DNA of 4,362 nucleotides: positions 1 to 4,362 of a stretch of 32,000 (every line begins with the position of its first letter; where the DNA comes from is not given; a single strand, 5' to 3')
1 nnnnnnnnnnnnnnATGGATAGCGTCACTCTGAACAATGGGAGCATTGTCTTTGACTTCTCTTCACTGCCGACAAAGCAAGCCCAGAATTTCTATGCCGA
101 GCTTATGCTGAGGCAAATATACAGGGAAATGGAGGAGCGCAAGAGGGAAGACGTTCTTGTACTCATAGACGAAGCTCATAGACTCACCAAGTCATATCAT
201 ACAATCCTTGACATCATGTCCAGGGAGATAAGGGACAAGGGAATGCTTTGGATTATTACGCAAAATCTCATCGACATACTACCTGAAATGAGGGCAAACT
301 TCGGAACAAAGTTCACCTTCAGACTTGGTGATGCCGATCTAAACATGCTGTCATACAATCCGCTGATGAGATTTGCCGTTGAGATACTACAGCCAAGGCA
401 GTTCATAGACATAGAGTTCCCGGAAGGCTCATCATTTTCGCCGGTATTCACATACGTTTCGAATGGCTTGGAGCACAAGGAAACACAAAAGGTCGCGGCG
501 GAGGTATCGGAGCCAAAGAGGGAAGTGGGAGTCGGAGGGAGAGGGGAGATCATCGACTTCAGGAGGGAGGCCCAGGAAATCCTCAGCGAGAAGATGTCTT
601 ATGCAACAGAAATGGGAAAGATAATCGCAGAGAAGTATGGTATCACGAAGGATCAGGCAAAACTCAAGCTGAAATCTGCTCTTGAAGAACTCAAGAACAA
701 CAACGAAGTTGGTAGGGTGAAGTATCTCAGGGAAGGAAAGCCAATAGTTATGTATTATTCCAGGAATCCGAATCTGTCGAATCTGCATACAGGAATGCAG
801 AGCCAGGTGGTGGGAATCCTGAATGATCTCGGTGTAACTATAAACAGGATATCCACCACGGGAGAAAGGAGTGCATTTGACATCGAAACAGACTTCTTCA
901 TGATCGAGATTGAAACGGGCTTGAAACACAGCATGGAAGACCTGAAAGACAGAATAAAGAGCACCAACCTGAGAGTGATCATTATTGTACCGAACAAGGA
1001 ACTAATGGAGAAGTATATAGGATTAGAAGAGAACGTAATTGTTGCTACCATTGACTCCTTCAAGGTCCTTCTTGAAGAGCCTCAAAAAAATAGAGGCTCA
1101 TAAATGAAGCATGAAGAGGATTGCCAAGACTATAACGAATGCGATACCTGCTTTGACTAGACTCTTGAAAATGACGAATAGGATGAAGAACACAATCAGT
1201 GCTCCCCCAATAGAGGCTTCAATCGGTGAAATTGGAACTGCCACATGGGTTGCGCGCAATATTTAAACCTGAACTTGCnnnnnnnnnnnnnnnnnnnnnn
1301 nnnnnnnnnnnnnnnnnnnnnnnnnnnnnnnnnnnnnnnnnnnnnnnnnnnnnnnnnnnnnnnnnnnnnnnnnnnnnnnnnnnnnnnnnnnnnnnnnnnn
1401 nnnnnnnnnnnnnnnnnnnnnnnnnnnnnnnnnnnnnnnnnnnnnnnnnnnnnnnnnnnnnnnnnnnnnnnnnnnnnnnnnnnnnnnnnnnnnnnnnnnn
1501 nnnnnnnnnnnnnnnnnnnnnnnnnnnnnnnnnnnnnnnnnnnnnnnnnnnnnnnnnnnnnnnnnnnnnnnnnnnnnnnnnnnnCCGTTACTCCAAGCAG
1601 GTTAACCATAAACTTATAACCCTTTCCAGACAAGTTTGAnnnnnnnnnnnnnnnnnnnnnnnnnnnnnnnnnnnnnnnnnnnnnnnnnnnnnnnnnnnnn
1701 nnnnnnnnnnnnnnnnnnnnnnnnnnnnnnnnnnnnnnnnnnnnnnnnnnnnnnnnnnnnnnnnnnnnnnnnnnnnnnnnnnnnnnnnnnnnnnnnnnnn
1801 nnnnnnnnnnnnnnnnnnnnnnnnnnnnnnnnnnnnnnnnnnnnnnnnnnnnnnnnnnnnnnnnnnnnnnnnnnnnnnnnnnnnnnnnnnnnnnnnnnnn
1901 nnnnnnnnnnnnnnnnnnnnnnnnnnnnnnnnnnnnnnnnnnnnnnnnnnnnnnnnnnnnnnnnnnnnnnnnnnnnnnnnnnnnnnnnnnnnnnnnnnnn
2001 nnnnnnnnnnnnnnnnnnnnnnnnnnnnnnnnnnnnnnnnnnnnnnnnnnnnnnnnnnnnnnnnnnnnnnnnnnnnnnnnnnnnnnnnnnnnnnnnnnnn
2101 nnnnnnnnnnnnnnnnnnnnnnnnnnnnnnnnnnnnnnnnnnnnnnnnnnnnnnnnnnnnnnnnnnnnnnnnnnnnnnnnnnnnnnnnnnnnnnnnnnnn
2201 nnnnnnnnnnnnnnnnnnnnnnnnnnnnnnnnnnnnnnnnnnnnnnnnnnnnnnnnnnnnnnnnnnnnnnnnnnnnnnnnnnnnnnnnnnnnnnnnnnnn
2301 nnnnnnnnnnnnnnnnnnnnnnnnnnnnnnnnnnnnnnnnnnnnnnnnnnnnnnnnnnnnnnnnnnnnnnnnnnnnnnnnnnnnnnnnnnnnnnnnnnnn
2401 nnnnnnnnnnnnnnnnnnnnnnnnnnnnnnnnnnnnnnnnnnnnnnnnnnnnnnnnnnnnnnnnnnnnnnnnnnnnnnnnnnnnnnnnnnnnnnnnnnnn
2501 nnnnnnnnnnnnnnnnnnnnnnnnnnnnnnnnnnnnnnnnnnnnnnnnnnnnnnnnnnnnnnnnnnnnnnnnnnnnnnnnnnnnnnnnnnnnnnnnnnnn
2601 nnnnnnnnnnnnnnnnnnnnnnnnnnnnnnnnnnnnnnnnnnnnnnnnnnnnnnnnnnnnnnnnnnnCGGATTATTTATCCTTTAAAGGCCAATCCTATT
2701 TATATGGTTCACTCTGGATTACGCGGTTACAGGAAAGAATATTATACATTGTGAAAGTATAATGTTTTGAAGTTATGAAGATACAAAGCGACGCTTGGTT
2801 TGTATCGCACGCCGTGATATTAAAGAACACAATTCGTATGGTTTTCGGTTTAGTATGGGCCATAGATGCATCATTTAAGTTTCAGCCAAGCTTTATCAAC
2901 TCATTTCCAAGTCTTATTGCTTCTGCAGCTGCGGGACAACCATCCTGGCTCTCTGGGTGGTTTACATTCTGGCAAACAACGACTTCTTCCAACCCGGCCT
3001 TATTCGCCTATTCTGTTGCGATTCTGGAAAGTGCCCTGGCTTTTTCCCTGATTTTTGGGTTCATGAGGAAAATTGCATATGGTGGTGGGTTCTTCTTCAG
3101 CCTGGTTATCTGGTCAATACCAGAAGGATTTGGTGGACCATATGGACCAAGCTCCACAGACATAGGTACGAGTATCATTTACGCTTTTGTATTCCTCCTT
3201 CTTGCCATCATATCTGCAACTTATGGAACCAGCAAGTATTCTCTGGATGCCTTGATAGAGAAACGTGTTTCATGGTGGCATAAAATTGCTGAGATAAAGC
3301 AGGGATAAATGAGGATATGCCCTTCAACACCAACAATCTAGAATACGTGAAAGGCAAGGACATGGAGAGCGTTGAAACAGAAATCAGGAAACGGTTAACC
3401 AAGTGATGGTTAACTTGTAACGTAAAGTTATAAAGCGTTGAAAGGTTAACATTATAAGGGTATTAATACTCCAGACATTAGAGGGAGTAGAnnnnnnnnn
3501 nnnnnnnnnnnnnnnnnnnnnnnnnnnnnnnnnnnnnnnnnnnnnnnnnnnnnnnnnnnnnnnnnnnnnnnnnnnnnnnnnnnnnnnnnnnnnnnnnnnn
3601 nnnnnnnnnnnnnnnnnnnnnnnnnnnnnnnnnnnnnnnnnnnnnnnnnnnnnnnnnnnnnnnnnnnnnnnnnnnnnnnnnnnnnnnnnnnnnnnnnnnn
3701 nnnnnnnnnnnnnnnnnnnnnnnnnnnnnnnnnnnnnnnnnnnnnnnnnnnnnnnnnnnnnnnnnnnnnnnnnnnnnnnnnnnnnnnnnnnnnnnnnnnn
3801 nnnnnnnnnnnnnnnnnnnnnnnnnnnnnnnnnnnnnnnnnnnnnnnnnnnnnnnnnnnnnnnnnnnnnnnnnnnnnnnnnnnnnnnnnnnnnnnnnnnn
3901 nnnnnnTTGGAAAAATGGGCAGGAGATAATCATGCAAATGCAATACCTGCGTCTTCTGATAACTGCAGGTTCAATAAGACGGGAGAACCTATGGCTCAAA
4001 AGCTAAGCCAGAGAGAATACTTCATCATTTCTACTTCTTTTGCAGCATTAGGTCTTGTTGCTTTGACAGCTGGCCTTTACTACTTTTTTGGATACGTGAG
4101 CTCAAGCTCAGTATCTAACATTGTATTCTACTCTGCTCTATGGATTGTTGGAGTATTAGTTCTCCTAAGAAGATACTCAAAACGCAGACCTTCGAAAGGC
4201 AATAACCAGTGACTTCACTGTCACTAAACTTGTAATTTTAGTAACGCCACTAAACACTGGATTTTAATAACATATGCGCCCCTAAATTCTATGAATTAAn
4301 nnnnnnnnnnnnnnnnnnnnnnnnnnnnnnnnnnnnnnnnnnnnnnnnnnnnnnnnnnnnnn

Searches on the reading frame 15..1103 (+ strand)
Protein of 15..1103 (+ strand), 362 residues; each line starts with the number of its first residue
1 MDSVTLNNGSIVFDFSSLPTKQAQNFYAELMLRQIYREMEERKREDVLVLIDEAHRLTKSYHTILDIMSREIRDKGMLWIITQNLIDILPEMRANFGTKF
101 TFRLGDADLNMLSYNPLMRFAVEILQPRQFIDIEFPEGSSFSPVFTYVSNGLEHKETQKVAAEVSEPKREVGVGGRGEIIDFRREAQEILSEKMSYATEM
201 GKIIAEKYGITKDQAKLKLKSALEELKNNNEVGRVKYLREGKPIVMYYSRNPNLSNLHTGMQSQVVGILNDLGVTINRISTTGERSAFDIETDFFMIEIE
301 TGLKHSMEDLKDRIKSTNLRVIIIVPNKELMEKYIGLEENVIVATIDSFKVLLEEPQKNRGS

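Call 11: search_protein_families(library=pfam, proteins=[window:15-1103:+], max_evalue=0.01)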
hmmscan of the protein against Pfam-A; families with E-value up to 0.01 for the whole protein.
window:15-1103:+ (362 aa): 2 families
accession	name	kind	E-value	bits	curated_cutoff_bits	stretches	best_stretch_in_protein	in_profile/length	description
PF04851.21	ResIII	-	0.0018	18.7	22.5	0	37-69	117-151/164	Type III restriction enzyme, res subunit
PF13401.12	AAA_22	-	0.0034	18.1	27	0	29-66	69-106/130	AAA domain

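Call 41: search_protein_families(library=ncbifam, proteins=[window:15-1103:+], max_evalue=0.01)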
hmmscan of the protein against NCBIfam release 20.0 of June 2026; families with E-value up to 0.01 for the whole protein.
window:15-1103:+ (362 aa): 1 family
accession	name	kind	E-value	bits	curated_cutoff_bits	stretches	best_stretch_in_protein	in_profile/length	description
NF053655.1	CedD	equivalog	0.00058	18.6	600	1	8-95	381-470/527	DNA-translocating ATPase CedD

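Call 42: search_protein_families(library=padloc, proteins=[window:15-1103:+], max_evalue=0.001)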
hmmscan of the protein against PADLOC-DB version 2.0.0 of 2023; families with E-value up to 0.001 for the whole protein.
window:15-1103:+ (362 aa): 1 family
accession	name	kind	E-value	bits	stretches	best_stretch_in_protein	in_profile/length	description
PDLC04140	mad8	-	2.4e-05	22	1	6-108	154-258/314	mads_8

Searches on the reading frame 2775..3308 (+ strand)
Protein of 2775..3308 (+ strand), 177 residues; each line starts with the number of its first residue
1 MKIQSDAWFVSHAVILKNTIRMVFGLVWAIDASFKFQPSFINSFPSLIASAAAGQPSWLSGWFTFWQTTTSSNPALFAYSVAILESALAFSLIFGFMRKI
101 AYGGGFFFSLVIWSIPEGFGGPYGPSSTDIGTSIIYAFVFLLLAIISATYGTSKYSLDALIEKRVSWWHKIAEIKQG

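Call 11: search_protein_families(library=pfam, proteins=[window:2775-3308:+], max_evalue=0.01)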
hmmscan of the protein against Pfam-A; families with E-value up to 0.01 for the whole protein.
window:2775-3308:+ (177 aa): 1 family
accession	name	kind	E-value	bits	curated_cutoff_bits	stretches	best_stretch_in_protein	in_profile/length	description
PF07681.17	DoxX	-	0.0033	18.4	23.6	1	58-113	25-80/85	DoxX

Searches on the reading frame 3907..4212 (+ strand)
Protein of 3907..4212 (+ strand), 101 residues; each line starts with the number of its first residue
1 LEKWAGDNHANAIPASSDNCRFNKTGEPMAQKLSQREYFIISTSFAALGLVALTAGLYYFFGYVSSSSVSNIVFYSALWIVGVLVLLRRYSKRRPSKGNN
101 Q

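Call 12: search_protein_families(library=pfam, proteins=[window:3907-4212:+], max_evalue=0.01)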
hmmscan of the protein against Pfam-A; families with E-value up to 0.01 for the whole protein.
window:3907-4212:+ (101 aa): 2 families
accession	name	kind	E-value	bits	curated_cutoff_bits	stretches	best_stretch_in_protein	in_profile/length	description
PF06168.16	DUF981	-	0.0016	18.9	29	1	43-87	43-86/186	Protein of unknown function (DUF981)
PF20990.2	DUF2207_C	-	0.007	16.5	33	1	18-98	103-196/247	Predicted membrane protein (DUF2207) C-terminal domain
